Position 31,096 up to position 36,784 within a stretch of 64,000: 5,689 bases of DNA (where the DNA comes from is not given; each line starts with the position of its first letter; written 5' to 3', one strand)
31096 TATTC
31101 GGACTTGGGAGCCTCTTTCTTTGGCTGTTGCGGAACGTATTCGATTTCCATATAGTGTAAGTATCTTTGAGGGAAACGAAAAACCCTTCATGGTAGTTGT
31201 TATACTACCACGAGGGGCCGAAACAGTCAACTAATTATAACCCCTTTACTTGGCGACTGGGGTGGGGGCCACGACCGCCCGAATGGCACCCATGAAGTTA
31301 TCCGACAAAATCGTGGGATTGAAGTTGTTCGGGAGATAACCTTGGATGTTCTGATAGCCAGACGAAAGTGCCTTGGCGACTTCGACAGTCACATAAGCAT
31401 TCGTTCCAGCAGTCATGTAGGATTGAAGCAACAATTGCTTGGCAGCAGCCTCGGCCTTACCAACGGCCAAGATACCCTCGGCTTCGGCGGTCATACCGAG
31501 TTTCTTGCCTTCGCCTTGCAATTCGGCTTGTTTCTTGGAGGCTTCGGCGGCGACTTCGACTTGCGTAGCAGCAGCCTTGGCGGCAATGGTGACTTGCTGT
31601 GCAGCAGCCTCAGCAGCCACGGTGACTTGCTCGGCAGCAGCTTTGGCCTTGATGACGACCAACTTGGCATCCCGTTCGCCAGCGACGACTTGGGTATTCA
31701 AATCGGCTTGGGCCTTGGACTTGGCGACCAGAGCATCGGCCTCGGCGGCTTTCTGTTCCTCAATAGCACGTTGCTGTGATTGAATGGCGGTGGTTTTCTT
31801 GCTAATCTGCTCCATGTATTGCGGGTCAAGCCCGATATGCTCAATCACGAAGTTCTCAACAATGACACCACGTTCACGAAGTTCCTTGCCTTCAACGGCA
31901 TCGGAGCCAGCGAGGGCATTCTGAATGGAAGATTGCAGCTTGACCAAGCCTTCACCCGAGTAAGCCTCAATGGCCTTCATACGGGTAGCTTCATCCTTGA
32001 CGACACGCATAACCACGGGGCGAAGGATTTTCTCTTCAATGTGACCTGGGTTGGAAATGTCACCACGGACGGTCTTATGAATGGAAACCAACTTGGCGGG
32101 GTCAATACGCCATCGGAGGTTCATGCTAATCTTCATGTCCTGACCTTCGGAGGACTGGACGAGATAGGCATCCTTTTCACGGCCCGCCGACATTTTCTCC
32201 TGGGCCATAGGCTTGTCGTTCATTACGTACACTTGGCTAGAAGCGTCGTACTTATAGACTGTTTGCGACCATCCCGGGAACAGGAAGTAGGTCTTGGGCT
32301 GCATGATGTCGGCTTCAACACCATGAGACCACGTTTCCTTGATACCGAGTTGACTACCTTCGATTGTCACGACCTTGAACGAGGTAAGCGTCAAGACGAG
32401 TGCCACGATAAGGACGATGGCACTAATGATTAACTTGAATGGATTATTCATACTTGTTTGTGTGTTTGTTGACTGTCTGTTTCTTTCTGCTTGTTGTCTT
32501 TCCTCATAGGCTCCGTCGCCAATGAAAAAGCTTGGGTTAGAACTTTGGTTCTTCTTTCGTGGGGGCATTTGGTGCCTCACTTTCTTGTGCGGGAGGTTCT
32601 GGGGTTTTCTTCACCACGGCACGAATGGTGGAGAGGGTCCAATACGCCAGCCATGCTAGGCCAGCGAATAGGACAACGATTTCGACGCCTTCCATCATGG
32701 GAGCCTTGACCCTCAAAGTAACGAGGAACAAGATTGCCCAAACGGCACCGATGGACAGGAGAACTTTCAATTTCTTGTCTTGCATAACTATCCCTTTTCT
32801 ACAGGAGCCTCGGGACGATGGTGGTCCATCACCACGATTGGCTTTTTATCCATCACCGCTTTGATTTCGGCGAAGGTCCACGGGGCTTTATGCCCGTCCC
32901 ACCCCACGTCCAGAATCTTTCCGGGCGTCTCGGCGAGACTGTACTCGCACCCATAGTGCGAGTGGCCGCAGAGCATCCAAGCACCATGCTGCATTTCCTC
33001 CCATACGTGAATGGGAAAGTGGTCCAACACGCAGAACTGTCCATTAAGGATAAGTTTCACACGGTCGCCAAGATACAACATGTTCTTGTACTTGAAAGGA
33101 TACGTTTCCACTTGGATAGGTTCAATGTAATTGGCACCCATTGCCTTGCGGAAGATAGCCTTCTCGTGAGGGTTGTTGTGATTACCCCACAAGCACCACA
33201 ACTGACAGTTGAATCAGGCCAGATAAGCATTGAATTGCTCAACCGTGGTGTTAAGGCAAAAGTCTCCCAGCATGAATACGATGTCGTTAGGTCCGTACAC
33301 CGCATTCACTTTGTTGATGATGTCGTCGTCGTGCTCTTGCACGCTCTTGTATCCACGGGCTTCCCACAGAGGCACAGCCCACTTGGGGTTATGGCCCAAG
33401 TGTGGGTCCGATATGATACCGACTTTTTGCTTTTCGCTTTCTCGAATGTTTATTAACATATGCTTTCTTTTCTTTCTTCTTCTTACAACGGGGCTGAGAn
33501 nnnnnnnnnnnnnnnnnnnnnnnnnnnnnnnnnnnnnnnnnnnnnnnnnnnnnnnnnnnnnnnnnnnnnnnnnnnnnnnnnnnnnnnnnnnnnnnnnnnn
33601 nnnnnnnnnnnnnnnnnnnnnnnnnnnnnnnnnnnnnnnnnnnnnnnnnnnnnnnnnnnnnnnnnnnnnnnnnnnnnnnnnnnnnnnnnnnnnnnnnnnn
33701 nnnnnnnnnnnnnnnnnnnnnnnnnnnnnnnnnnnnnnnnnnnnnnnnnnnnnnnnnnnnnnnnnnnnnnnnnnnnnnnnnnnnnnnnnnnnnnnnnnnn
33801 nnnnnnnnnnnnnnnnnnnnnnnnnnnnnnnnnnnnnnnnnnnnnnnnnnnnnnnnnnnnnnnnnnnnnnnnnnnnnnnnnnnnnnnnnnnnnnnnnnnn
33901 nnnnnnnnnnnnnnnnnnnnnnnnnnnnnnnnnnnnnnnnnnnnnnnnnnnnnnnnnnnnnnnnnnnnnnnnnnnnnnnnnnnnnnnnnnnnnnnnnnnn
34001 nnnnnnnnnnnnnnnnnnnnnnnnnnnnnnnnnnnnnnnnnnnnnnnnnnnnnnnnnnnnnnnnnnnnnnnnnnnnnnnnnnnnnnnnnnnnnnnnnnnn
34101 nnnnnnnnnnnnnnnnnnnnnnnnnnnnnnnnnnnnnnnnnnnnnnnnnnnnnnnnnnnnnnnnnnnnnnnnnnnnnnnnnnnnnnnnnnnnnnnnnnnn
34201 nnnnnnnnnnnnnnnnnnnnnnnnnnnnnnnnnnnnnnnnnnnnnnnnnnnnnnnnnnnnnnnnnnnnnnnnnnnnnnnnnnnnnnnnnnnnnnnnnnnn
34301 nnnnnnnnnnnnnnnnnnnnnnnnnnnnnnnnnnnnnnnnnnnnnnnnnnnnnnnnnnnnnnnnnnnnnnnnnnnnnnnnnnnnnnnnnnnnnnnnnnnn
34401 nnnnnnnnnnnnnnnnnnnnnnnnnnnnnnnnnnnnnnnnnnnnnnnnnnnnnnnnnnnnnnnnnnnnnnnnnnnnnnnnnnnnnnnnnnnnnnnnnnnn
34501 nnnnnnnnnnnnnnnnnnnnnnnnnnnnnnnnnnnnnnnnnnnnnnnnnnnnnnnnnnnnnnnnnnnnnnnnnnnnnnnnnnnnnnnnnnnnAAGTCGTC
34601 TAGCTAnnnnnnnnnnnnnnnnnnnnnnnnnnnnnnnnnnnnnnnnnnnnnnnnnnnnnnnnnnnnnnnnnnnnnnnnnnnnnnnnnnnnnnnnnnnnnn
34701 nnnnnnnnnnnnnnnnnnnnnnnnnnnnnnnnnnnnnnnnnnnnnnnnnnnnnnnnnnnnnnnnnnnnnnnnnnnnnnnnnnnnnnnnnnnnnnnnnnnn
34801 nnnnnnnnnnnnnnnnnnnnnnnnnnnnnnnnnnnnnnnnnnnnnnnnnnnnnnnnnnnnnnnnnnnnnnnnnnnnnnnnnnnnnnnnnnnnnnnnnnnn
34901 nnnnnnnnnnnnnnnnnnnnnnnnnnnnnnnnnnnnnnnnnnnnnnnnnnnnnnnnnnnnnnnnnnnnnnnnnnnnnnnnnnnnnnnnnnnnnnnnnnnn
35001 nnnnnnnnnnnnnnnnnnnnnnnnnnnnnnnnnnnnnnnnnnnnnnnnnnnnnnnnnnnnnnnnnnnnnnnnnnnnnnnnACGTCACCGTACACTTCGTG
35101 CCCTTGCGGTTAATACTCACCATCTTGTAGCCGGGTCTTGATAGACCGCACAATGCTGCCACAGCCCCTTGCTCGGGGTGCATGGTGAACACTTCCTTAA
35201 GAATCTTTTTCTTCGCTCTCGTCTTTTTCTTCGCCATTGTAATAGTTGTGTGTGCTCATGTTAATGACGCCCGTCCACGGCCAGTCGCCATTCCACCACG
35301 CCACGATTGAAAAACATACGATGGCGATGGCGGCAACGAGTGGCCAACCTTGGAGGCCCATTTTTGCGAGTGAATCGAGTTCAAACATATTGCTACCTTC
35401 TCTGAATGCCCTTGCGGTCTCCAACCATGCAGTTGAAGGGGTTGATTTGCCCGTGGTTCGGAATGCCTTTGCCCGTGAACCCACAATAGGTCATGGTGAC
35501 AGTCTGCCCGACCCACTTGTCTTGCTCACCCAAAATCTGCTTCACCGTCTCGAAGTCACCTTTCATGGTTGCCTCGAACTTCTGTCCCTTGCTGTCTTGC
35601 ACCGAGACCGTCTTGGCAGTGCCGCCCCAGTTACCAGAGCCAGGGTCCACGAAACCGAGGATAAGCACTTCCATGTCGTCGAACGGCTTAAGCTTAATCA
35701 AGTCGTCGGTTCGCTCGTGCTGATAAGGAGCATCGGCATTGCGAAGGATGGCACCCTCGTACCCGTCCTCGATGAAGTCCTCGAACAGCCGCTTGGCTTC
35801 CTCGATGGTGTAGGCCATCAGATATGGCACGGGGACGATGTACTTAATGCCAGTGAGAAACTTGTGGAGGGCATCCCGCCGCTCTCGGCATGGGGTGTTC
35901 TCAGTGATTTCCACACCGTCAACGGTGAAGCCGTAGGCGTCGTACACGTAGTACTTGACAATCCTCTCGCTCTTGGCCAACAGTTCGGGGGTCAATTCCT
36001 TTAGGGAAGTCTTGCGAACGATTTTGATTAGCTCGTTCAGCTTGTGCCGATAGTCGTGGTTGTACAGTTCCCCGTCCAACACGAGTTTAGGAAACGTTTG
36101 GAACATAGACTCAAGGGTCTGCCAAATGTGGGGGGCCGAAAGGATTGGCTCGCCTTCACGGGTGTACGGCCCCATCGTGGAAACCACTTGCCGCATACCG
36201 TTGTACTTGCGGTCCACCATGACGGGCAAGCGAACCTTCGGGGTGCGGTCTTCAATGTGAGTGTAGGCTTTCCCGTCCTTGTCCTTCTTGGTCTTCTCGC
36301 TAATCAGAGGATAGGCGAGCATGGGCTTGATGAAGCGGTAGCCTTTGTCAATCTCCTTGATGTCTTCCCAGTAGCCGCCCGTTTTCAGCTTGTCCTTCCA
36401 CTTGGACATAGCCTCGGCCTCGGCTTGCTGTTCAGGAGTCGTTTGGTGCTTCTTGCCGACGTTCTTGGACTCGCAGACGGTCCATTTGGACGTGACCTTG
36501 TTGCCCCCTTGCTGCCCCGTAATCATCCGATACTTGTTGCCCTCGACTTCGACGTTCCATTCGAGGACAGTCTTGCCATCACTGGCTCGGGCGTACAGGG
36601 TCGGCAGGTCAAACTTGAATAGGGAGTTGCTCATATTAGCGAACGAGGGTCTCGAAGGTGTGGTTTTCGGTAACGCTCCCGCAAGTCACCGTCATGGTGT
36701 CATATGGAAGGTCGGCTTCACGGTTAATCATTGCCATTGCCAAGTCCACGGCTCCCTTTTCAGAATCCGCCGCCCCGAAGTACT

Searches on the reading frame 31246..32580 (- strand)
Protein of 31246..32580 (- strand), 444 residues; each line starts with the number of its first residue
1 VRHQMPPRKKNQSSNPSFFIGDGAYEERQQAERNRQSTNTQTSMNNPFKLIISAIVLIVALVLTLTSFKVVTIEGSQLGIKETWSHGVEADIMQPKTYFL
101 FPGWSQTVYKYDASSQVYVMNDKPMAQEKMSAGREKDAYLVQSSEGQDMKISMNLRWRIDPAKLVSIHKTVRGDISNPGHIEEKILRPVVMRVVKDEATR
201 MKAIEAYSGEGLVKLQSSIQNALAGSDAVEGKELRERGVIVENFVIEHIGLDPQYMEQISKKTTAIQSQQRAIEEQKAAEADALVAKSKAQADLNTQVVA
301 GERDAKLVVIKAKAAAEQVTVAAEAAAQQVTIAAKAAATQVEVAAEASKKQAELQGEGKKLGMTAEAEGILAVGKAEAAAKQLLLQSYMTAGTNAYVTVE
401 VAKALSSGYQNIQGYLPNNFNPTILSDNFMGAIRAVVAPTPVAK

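Call 26: search_protein_families(library=phrogs, proteins=[window:31246-32580:-], max_evalue=0.00001)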
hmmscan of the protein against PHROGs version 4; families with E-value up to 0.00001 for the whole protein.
window:31246-32580:- (444 aa): 1 family
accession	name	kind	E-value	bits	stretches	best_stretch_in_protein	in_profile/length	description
phrog_200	-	other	8.9e-29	101.7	1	38-317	67-311/379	lipoprotein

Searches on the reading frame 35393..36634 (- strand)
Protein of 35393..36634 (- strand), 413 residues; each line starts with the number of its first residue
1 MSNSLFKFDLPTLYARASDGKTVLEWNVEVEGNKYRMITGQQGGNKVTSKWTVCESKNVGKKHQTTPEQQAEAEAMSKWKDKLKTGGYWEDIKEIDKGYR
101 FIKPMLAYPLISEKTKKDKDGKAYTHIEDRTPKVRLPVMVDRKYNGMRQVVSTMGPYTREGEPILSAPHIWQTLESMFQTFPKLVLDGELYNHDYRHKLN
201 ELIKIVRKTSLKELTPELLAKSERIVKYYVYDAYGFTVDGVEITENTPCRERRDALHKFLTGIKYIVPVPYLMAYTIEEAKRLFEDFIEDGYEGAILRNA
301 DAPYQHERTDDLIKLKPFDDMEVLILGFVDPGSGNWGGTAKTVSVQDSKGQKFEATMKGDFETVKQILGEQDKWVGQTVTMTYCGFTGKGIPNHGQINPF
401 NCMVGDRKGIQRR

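Call 26: search_protein_families(library=phrogs, proteins=[window:35393-36634:-], max_evalue=0.00001)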
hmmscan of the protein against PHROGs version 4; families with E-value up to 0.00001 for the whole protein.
window:35393-36634:- (413 aa): 1 family
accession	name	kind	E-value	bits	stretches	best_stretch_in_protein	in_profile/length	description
phrog_114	-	DNA, RNA and nucleotide metabolism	4.5e-53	181.8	1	28-395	126-492/634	ATP-dependent DNA ligase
